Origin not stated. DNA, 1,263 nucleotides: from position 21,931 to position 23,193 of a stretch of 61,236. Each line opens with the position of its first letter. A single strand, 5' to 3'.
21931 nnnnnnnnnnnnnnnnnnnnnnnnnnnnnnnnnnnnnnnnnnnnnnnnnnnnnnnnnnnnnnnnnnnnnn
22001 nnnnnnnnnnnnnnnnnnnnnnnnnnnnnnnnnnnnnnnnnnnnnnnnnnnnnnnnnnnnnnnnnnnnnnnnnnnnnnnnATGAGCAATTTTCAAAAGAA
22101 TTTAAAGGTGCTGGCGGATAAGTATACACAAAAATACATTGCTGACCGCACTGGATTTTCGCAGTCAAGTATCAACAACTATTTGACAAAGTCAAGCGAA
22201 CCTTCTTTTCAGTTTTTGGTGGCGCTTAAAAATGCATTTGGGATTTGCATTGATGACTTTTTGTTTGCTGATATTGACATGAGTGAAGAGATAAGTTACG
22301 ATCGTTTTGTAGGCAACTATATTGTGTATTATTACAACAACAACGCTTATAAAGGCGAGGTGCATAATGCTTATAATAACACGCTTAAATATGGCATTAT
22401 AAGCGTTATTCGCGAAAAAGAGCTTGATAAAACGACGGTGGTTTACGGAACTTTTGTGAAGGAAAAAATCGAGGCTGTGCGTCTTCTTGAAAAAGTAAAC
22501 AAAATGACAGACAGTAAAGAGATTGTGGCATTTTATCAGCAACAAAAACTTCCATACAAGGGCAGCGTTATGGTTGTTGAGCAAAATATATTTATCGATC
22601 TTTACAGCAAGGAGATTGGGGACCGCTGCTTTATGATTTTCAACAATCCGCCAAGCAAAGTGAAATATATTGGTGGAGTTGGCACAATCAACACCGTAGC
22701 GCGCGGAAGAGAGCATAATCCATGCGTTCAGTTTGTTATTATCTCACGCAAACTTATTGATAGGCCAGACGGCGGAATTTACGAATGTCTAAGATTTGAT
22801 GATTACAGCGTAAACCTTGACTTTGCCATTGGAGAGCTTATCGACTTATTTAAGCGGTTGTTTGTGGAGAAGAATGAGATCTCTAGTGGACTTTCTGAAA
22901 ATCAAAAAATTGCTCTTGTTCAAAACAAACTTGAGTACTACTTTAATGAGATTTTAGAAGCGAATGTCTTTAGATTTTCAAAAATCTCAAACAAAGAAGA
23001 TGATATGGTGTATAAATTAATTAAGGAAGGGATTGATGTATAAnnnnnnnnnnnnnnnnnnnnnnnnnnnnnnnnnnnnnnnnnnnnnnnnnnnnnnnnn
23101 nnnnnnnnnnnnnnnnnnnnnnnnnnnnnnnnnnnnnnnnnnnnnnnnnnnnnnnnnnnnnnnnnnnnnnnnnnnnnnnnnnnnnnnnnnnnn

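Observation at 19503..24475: Divergent four-gene locus: XRE-HTH + hydrolase-type RelA/SpoT homolog facing an HExxH protein + HipA-like kinase-signature protein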

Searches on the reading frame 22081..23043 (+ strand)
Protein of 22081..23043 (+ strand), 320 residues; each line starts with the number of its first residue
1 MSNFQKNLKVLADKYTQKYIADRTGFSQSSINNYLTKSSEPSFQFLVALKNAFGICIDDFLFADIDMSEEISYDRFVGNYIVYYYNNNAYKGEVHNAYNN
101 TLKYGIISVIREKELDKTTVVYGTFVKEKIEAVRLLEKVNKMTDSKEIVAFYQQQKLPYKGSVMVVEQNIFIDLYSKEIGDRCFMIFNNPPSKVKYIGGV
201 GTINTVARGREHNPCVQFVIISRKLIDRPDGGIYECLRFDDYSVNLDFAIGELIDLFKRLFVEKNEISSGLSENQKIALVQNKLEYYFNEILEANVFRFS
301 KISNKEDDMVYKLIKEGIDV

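Call 3: search_protein_families(library=pfam, proteins=[window:22081-23043:+], max_evalue=0.1)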
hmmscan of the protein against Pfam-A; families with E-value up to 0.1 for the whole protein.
window:22081-23043:+ (320 aa): 3 families
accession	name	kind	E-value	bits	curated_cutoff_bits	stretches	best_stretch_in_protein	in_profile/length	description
PF01381.28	HTH_3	-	1.1e-06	29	23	1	14-55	9-50/55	Helix-turn-helix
PF12844.13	HTH_19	-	0.00016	21.9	30.2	1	14-58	12-56/64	Helix-turn-helix domain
PF13560.12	HTH_31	-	0.023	15.5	27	1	15-54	15-55/64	Helix-turn-helix domain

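Call 4: search_protein_families(library=ncbifam, proteins=[window:22081-23043:+], max_evalue=0.1)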
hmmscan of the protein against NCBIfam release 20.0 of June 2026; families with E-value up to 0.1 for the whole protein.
window:22081-23043:+ (320 aa): 2 families
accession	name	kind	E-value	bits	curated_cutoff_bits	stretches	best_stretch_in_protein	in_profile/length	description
NF041951.1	phage_RstR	subfamily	1.7e-05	25.1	80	1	13-67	14-68/108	RstR family transcriptional repressor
NF007257.0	PRK09706.1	subfamily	0.006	16.4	101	0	14-67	18-71/135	transcriptional repressor DicA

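Call 5: search_protein_families(library=padloc, proteins=[window:22081-23043:+], max_evalue=0.1)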
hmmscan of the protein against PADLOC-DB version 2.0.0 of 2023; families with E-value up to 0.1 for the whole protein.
window:22081-23043:+ (320 aa): 1 family
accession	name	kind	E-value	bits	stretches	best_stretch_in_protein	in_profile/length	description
PDLC02926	HTH_VI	-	0.011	14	1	13-70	13-70/92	-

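Call 11: search_solved_structures(query=window:22081-23043:+, max_evalue=10)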
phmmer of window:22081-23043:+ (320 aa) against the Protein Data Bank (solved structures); distinct sequences matched with E-value up to 10: 3.
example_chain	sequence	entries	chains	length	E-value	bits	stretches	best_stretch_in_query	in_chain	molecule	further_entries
3bs3_A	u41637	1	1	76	0.13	14.9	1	9-52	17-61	Putative DNA-binding protein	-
9k3w_A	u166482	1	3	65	0.15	14.7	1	7-62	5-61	Transcriptional regulator, PbsX family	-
7t8i_A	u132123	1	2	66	0.33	13.5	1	8-60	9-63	Phage element (ICEBs1)transcriptional regulator (Xre family)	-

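Call 20: find_homologous_proteins(query=window:22081-23043:+, max_evalue=0.001)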
Query window:22081-23043:+ (320 aa): 432 proteins with E <= 0.001 among 2012 candidates; the best 120 are listed.
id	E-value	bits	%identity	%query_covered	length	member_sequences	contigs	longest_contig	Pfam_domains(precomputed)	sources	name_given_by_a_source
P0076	3.0e-206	702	100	100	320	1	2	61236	PF01381.29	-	-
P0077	2.2e-185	633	88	100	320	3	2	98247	PF01381.29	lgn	-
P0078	2.7e-173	593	81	100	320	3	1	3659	PF01381.29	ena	-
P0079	1.8e-168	578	80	100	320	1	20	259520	PF01381.29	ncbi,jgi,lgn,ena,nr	ncbi:MAG: helix-turn-helix transcriptional regulator [Clostridiales bacterium]|nr:helix-turn-helix t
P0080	1.5e-165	568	78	100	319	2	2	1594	PF01381.29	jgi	-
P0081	2.4e-157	541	73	100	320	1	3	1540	PF01381.29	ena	-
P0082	1.1e-156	539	73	100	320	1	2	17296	PF01381.29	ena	-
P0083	8.2e-155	533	73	100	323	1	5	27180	PF01381.29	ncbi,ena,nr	ncbi:MAG: helix-turn-helix transcriptional regulator [Clostridia bacterium]|nr:helix-turn-helix tran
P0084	8.4e-155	533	73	100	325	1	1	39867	PF01381.29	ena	-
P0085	2.0e-153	528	71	100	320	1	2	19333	PF01381.29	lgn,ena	-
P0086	8.2e-153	526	69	100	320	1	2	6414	PF01381.29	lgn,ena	-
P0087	8.4e-153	526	72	100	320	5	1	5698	PF01381.29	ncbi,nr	ncbi:MAG: helix-turn-helix transcriptional regulator [Clostridia bacterium]|nr:helix-turn-helix tran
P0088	3.1e-152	524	73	100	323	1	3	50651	-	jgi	-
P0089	3.2e-152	524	72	100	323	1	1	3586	PF01381.29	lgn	-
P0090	1.2e-151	522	71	100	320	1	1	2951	PF01381.29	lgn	-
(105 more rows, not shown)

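Call 23: find_related_loci(query=A2, collection=genome_contigs, flank=10000)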
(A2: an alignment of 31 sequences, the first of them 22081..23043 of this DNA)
Query A2 (320 aa) in genome_contigs; peptide patterns used: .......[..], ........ (x = any residue, [..] = any of these).
123 stretches matched a pattern; 57 encode a relative of the query (tblastn E <= 1e-3); 57 distinct loci.
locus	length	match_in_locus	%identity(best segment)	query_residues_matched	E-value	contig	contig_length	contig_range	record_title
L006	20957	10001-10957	80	1-320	1e-165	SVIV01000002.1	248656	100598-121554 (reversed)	MAG: Clostridiales bacterium isolate SIG418 NODE_544_length_248656_cov_8.712195, whole genome shotgun sequence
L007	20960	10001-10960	68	1-320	2e-153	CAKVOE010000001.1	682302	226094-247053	MAG: uncultured Clostridia bacterium isolate REFINED_METABAT215_TOP10_CONTIGS_1500_ASSEMBLY_K77_MERGED__Hadza_MoBio_hadz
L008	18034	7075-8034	70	1-320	2e-149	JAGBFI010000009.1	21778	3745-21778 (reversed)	MAG: Clostridia bacterium isolate RGIG9067 Water_deer_Rectum.Co__c210169, whole genome shotgun sequence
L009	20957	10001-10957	72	1-320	5e-148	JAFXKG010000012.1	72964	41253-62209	MAG: Clostridia bacterium isolate RGIG6491 Sheep_Rectum.Co__c3385011, whole genome shotgun sequence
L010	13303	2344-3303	70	1-320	2e-146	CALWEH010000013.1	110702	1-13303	MAG: uncultured Clostridia bacterium isolate E14__bin63 genome assembly, contig: E14__k127_4882158, whole genome shotgun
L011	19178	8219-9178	68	1-320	4e-143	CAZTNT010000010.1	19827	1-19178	MAG TPA_asm: uncultured Lachnospiraceae bacterium isolate SRP315200_co1_283 genome assembly, contig: NODE_4987_length_19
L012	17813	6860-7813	65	1-320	9e-143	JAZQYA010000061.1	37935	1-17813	MAG: Candidatus Onthoplasma sp. isolate T1900045161_TC20190155.MAGScoT_cleanbin_000037 SGB_5065_k141_817479, whole genom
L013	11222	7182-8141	68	1-320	1e-142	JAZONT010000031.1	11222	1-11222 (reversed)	MAG: Candidatus Onthoplasma sp. isolate T1900045635_YK20190329.MAGScoT_cleanbin_000055 SGB_8091_k141_1675156, whole geno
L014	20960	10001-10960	68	1-320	8e-142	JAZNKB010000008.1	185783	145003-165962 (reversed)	MAG: Candidatus Onthoplasma sp. isolate T1900044677_TS20190143.MAGScoT_cleanbin_000026 SGB_1648_k141_4404101, whole geno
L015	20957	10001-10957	69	1-320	8e-140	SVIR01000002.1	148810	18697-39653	MAG: Clostridiales bacterium isolate SIG414 NODE_2207_length_148810_cov_1.783297, whole genome shotgun sequence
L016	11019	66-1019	68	1-320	1e-138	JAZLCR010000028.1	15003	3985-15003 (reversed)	MAG: Candidatus Onthoplasma sp. isolate T1900045048_TC20190041.MAGScoT_cleanbin_000033 SGB_4510_k141_3920203, whole geno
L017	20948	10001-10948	64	2-320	5e-138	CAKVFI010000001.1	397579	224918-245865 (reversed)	MAG: uncultured Clostridia bacterium isolate REFINED_METABAT215_TOP10_CONTIGS_1500_ASSEMBLY_K77_MERGED__Hadza_MoBio_hadz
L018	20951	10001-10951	61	2-320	3e-137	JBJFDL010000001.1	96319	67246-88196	MAG: Christensenellales bacterium isolate PUUB39_bin.048 NODE_104_length_96319_cov_31.107756, whole genome shotgun seque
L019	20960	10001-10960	67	1-320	2e-136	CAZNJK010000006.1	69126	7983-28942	MAG TPA_asm: uncultured Christensenella sp. isolate SRP225648_co1_73 genome assembly, contig: NODE_606_length_69126_cov_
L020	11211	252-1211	64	1-320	3e-135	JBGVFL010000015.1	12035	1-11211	MAG: Candidatus Onthoplasma sp. isolate fecal_MAG_391 fecal_MAG_391_contig_0015, whole genome shotgun sequence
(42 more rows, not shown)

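Call 61: search_protein_families(library=pfam, alignment_id=A6, max_evalue=0.00001)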
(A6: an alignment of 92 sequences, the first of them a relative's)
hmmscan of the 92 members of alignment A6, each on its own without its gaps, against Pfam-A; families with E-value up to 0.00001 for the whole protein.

A. member 1, L006:8477-9820:- (448 aa): 0 families

B. families by the number of members that match (of 92 scanned): 80 families (the first 25 are shown)
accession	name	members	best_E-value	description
PF01406.26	tRNA-synt_1e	5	1.7e-91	tRNA synthetases class I (C) catalytic domain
PF09334.17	tRNA-synt_1g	5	2e-07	tRNA synthetases class I (M)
PF00579.31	tRNA-synt_1b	4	2.4e-79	tRNA synthetases class I (W and Y)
PF10688.14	Imp-YgjV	4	1e-25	Bacterial inner membrane protein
PF00152.25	tRNA-synt_2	3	3.1e-69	tRNA synthetases class II (D, K and N)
PF13238.12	AAA_18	3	7.2e-09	AAA domain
PF02719.21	Polysacc_synt_2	2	4.4e-77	Polysaccharide biosynthesis protein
PF16363.11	GDP_Man_Dehyd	2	2e-54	GDP-mannose 4,6 dehydratase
PF01592.21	NifU_N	2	2.8e-51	NifU-like N terminal domain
PF01370.27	Epimerase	2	1.3e-48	NAD dependent epimerase/dehydratase family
PF00282.25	Pyridoxal_deC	2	2e-48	Pyridoxal-dependent decarboxylase conserved domain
PF00005.33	ABC_tran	2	1.2e-32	ABC transporter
PF00132.30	Hexapep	2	6e-31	Bacterial transferase hexapeptide (six repeats)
PF00534.26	Glycos_transf_1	2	7.3e-31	Glycosyl transferases group 1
PF13692.12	Glyco_trans_1_4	2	2.2e-24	Glycosyl transferases group 1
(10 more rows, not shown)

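Call 62: predict_structure(alignment_id=A5)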
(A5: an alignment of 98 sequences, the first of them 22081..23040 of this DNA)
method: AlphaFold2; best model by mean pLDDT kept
length: 320 residues; sequences in the alignment: 98
mean_pLDDT: 88.4   pTM: 0.71
mean pLDDT of the five models: 88.4, 88.4, 88.3, 88.0, 87.7
residues with pLDDT >= 90: 204; 70-90: 86; 50-70: 30; < 50: 0
segments of 3 or more residues with pLDDT < 50: none
pLDDT, mean of each block of 10 residues (from residue 1): 88 92 96 95 95 89 78 91 86 58 94 74 95 97 95 95 92 93 94 92 83 87 94 84 77 93 88 94 91 72 87 90
secondary structure, 60 per line:
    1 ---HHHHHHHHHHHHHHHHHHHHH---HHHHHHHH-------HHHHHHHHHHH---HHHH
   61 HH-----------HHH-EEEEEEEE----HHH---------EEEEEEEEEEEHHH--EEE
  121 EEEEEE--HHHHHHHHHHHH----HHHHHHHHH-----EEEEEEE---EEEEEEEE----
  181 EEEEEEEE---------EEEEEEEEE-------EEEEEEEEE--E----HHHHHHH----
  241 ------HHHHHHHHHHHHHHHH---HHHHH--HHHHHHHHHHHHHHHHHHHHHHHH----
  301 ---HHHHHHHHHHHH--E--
elements in order: H4-24 H28-35 H43-53 H57-62 E78-85 E102-112 E118-126 H129-140 H145-153 E159-165 E169-176 E181-188 E198-206 E214-222 H230-236 H247-262 H266-270 H273-296 H304-315

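Call 64: fold_search(model_id=the predicted structure, library=pdb)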
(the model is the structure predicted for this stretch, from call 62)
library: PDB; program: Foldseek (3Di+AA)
matches with E <= 10: 1032; with E <= 0.001: 0
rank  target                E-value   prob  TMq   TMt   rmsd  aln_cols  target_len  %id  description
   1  6b9s_B                1.3e-03  0.72  0.17  0.13  21.9       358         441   10  MPnS crystallized in the absence of substrate (released 2017-12-20)
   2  6b9s_C                2.1e-03  0.66  0.17  0.13  22.6       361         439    9  MPnS crystallized in the absence of substrate (released 2017-12-20)
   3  6b9t_D                2.2e-03  0.72  0.17  0.12  22.5       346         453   11  Crystal structure of MPnS with substrate 2-hydroxyethylphosphonate (2-HEP) and Fe(II) bound (released 2017-12-20)
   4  6b9s_H                2.6e-03  0.63  0.17  0.13  22.8       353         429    9  MPnS crystallized in the absence of substrate (released 2017-12-20)
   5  6b9t_B                2.8e-03  0.60  0.19  0.14  24.1       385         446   10  Crystal structure of MPnS with substrate 2-hydroxyethylphosphonate (2-HEP) and Fe(II) bound (released 2017-12-20)
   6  7snw_A                4.2e-03  0.97  0.23  0.37   8.7       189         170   12  1.80A Resolution Structure of NanoLuc Luciferase with Bound Inhibitor PC 16026576 (released 2022-11-16)
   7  6b9t_E                4.2e-03  0.57  0.18  0.14  24.5       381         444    9  Crystal structure of MPnS with substrate 2-hydroxyethylphosphonate (2-HEP) and Fe(II) bound (released 2017-12-20)
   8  6b9t_A                5.0e-03  0.57  0.17  0.13  23.2       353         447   11  Crystal structure of MPnS with substrate 2-hydroxyethylphosphonate (2-HEP) and Fe(II) bound (released 2017-12-20)
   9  6b9s_D                7.4e-03  0.51  0.17  0.13  22.4       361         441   10  MPnS crystallized in the absence of substrate (released 2017-12-20)
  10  6b9s_A                8.3e-03  0.44  0.17  0.13  22.9       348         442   10  MPnS crystallized in the absence of substrate (released 2017-12-20)
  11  7snr_B                8.8e-03  0.84  0.21  0.37   9.1       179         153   11  2.00A Resolution Structure of NanoLuc Luciferase (released 2022-11-16)
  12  7vsx                  9.9e-03  0.85  0.22  0.35   9.0       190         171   10  Crystal structure of QL-nanoKAZ (Reverse mutant of nanoKAZ with L18Q and V27L) (released 2022-08-24)
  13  9azz_B                1.0e-02  0.57  0.18  0.27  12.7       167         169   11  Crystal structure of outer membrane lipoprotein carrier protein (LolA) from Ehrlichia ruminantium (released 2024-03-20)
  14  2kpj_MODEL_1_A        1.7e-02  1.00  0.18  0.56   5.3        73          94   25  Solution Structure Of Protein SOS-response transcriptional repressor, LexA From Eubacterium rectale. Northeast (released 2009-11-17)
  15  6b9s_G                1.9e-02  0.38  0.17  0.13  21.9       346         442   10  MPnS crystallized in the absence of substrate (released 2017-12-20)
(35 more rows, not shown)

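Call 71: search_protein_families(library=phrogs, proteins=[window:22081-23043:+], max_evalue=0.01)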
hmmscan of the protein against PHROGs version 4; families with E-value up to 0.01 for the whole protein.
window:22081-23043:+ (320 aa): 9 families
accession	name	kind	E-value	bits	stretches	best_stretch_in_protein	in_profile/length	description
phrog_8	-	transcription regulation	1.4e-10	42.1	1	13-133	169-272/346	transcriptional regulator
phrog_13326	-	unknown function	2.3e-06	28.8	1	16-76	9-69/151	-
phrog_4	-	transcription regulation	6e-06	26.5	1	2-85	135-205/400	transcriptional repressor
phrog_1373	-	transcription regulation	0.00011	23.3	1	13-57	75-119/166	transcriptional regulator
phrog_9103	-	transcription regulation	0.00041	21.4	1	20-64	28-71/78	transcriptional repressor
phrog_2967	-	transcription regulation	0.00044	20.9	1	4-62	11-71/225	transcriptional regulator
phrog_2439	-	transcription regulation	0.0007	19.6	1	12-72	18-78/367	transcriptional regulator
phrog_6831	-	transcription regulation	0.0011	19.9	1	15-50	19-55/68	transcriptional regulator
phrog_3037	-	transcription regulation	0.0068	17.2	0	18-58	32-72/189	transcriptional repressor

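Call 93: find_related_loci(query=A2, collection=viral_contigs, flank=8000)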
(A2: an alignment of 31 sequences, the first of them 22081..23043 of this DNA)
Query A2 (320 aa) in viral_contigs; peptide patterns used: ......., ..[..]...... (x = any residue, [..] = any of these).
72 stretches matched a pattern, but none encodes a relative of the query by tblastn (E <= 1e-3).
